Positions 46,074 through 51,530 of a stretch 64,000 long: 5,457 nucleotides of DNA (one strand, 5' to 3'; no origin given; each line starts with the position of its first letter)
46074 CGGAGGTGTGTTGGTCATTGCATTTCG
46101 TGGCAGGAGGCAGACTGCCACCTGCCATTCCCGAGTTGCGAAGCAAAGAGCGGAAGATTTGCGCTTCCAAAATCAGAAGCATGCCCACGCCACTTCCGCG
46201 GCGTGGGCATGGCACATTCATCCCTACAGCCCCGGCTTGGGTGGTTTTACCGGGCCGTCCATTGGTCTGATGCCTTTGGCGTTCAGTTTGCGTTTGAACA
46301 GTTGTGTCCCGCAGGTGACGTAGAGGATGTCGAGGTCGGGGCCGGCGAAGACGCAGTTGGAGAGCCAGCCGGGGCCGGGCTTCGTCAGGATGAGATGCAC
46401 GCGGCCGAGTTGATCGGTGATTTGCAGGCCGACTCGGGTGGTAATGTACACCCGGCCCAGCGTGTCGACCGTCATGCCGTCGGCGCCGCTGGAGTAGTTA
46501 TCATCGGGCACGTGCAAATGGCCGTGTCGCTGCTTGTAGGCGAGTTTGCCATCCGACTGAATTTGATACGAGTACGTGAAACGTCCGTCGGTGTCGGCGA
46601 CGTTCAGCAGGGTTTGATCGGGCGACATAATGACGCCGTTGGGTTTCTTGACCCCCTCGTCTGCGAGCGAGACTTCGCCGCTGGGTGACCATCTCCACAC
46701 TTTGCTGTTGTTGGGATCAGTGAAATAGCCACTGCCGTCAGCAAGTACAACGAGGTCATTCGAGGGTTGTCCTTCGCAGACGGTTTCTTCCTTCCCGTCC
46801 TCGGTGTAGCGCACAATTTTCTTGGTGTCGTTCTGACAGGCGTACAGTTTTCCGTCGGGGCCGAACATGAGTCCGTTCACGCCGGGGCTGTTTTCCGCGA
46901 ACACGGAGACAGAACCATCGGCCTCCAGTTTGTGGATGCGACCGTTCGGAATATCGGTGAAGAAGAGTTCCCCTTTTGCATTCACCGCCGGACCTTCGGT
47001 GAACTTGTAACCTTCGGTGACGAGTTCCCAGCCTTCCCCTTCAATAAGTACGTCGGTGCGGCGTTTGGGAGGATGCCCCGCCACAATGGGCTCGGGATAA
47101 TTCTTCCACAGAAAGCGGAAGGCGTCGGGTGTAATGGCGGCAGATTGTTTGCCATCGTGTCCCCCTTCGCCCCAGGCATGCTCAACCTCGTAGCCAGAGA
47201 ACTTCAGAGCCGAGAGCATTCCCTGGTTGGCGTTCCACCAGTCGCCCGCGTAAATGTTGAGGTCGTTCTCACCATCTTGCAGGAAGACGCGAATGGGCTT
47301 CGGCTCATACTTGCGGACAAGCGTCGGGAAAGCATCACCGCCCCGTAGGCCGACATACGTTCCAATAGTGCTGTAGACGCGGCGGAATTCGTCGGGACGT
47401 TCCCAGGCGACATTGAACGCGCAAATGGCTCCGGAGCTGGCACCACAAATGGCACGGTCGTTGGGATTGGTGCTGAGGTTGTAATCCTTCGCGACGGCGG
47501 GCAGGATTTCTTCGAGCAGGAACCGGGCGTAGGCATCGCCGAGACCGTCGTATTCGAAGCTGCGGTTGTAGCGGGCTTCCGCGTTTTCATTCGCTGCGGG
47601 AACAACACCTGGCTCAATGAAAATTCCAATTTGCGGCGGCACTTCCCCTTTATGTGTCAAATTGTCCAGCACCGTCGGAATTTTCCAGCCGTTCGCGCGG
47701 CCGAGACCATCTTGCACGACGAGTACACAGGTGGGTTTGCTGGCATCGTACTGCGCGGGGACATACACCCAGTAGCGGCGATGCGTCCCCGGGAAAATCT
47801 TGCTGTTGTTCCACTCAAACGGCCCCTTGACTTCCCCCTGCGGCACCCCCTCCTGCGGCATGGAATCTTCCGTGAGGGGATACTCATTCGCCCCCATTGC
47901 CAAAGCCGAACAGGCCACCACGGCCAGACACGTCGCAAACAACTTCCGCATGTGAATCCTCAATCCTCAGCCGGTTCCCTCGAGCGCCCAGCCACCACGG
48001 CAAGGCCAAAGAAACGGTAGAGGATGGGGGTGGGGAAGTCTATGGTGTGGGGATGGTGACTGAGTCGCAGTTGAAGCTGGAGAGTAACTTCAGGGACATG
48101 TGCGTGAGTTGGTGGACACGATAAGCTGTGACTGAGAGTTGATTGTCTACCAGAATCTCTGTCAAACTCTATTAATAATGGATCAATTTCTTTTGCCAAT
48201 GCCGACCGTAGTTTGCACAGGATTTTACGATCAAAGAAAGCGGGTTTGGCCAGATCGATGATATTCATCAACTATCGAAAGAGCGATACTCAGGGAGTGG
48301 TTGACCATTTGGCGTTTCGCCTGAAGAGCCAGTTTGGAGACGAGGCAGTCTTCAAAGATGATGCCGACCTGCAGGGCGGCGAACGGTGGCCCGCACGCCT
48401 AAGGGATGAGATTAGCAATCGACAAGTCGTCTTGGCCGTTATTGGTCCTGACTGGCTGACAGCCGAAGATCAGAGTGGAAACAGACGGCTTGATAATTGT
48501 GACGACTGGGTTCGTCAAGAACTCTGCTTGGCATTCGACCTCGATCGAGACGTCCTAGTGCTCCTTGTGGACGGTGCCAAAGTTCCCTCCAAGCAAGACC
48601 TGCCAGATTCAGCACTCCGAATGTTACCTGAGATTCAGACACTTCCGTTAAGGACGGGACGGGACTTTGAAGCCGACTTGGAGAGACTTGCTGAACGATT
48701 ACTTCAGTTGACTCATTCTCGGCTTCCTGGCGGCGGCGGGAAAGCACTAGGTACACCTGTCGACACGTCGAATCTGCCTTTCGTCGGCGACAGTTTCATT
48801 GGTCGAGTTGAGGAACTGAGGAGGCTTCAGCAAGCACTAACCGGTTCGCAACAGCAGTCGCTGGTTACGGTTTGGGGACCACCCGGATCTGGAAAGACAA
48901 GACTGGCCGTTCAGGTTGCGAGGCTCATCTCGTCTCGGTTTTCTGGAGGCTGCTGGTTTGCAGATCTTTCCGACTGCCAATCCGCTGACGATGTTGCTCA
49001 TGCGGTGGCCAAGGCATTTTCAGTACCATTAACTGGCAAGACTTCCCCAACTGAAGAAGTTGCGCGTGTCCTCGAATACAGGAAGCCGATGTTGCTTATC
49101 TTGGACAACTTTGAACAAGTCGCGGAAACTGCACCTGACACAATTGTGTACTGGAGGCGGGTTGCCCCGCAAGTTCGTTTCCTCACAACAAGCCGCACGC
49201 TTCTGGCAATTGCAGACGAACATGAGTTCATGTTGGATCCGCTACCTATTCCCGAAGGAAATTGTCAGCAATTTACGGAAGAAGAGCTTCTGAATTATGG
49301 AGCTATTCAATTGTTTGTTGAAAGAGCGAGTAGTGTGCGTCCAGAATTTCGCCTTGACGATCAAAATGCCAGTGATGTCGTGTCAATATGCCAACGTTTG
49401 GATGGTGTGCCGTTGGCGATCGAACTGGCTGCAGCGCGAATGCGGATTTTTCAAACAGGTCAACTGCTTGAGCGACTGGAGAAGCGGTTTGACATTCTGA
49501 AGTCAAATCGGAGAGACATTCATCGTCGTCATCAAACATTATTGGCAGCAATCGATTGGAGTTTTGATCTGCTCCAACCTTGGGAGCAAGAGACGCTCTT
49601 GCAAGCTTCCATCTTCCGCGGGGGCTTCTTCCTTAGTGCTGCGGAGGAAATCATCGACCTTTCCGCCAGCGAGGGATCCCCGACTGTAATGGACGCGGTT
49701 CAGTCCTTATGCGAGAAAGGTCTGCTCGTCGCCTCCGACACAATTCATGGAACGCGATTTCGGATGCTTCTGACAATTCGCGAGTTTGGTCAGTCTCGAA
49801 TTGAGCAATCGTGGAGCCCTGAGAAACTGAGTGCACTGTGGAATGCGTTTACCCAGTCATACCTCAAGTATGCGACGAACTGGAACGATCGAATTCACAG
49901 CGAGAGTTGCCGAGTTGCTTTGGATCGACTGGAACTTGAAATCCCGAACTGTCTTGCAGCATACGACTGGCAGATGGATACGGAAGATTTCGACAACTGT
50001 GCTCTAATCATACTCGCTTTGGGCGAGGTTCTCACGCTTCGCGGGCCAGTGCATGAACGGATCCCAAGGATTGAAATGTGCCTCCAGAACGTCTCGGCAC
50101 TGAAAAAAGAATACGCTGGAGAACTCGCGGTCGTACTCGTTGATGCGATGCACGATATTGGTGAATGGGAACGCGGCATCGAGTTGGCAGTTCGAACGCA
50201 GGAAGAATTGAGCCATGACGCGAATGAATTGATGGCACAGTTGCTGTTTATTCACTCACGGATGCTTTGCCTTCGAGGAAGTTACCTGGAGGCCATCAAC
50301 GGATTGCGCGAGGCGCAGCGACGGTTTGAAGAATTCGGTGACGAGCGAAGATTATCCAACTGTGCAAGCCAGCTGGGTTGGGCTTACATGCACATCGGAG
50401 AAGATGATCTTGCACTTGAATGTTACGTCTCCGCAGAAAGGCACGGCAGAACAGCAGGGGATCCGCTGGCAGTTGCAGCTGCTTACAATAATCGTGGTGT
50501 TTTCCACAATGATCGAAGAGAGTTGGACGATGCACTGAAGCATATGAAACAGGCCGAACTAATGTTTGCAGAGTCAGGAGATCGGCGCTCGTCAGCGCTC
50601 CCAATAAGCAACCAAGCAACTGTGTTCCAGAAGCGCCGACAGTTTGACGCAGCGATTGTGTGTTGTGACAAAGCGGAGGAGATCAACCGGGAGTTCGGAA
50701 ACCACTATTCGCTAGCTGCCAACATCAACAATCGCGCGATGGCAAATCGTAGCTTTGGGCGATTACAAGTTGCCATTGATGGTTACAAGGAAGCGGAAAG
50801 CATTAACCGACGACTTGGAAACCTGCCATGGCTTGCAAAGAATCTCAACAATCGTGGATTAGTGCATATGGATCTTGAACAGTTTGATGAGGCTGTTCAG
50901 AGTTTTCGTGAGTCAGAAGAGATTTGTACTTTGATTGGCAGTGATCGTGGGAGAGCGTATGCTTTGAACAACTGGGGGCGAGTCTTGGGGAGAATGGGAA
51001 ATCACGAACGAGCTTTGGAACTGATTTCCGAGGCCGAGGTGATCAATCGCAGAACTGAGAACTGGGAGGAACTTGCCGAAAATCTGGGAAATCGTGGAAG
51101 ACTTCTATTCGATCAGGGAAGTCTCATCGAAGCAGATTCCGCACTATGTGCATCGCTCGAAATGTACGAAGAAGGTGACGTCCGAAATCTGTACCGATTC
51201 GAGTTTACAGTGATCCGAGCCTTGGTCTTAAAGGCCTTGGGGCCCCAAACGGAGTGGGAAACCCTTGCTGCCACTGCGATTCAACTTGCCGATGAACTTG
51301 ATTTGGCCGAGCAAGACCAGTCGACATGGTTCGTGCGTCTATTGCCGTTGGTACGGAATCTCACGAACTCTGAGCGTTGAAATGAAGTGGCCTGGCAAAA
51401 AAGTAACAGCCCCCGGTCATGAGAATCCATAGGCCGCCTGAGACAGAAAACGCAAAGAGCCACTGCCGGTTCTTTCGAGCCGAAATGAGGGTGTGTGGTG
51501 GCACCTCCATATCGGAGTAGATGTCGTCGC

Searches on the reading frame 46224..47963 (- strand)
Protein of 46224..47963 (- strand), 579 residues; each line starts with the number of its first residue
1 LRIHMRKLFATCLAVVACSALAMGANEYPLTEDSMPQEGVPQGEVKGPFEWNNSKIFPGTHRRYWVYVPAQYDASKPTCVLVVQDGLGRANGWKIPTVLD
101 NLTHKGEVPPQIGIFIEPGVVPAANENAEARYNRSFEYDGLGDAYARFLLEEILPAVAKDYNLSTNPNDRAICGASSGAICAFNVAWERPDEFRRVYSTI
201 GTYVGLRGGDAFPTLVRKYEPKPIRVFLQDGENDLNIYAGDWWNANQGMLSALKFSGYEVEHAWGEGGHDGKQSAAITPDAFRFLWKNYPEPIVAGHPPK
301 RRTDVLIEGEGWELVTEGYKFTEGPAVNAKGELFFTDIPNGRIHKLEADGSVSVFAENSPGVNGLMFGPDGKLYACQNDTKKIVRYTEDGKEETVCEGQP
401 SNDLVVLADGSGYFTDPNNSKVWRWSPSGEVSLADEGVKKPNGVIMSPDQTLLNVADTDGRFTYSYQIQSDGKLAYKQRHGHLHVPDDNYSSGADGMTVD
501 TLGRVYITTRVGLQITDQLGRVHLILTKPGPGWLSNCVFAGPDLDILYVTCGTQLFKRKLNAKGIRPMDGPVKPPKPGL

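Call 90: search_protein_families(library=pfam, proteins=[window:46224-47963:-], max_evalue=0.0001)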
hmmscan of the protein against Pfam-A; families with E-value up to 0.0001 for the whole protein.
window:46224-47963:- (579 aa): 3 families
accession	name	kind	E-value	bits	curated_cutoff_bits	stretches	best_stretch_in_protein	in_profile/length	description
PF08450.18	SGL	-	3.9e-30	105.7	26.3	1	321-551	1-244/246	SMP-30/Gluconolactonase/LRE-like region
PF00756.26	Esterase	-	3.6e-16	60.1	22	1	60-198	6-145/251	Putative esterase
PF24684.1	Vgb_lyase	-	5e-09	35.8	50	1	328-461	63-203/290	Virginiamycin B lyase family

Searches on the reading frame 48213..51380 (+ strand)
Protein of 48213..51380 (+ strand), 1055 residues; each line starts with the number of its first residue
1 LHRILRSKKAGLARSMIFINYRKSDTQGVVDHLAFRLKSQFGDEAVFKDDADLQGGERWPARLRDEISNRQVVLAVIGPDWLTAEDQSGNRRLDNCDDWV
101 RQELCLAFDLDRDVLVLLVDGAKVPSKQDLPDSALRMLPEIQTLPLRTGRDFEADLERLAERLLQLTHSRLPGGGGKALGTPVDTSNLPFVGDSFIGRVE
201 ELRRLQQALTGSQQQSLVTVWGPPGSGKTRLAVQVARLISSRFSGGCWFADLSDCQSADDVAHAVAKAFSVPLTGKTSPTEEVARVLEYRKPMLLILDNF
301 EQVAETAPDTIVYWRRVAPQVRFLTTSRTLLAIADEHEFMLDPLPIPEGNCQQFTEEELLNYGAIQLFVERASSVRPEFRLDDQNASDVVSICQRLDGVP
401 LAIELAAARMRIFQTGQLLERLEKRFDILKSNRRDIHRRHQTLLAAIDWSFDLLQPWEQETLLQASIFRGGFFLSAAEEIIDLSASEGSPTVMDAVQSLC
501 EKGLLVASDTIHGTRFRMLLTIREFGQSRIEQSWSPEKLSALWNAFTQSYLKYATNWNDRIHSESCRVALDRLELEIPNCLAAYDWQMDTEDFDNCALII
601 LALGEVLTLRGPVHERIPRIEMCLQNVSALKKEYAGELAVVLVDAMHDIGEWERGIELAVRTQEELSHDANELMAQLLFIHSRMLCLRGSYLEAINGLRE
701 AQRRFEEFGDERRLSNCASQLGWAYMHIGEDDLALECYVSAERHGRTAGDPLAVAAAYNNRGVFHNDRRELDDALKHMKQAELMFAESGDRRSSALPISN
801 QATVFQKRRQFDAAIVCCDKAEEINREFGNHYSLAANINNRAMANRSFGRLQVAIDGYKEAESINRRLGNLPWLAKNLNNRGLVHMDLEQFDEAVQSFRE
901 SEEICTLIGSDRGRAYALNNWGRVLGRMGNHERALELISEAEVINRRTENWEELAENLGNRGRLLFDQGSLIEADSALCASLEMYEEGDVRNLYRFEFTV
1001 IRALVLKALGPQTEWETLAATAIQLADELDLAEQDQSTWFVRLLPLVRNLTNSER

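Call 90: search_protein_families(library=pfam, proteins=[window:48213-51380:+], max_evalue=0.0001)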
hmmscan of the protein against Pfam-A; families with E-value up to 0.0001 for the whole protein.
window:48213-51380:+ (1055 aa): 11 families
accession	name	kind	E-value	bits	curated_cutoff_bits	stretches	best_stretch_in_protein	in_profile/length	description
PF13424.12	TPR_12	-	2e-30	105.2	30.1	4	875-940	3-70/77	Tetratricopeptide repeat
PF00515.34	TPR_1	-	2.4e-20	71.9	27.8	0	878-903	4-29/34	Tetratricopeptide repeat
PF07719.23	TPR_2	-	1.8e-14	53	27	0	875-904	1-30/34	Tetratricopeptide repeat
PF13676.11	TIR_2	-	2.6e-11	44.5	28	1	17-159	1-121/122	TIR domain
PF17874.7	TPR_MalT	-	4.2e-09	36.6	45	0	719-838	44-165/336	MalT-like TPR region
PF13181.12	TPR_8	-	1.2e-08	34.9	25.7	0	876-904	2-30/34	Tetratricopeptide repeat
PF13401.12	AAA_22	-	3.4e-08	34.3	27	1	214-307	4-100/130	AAA domain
PF13191.12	AAA_16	-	3.7e-08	34.5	32.6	1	195-258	2-75/167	AAA ATPase domain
PF00931.28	NB-ARC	-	5.9e-08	32.7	23.5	1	201-452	4-247/248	NB-ARC domain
PF13374.12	TPR_10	-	6e-08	32.9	27.5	0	754-781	1-28/42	Tetratricopeptide repeat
PF25199.1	nSTAND_NTPase5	-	8.8e-05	22.8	34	0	192-330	15-135/145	Novel STAND NTPase 5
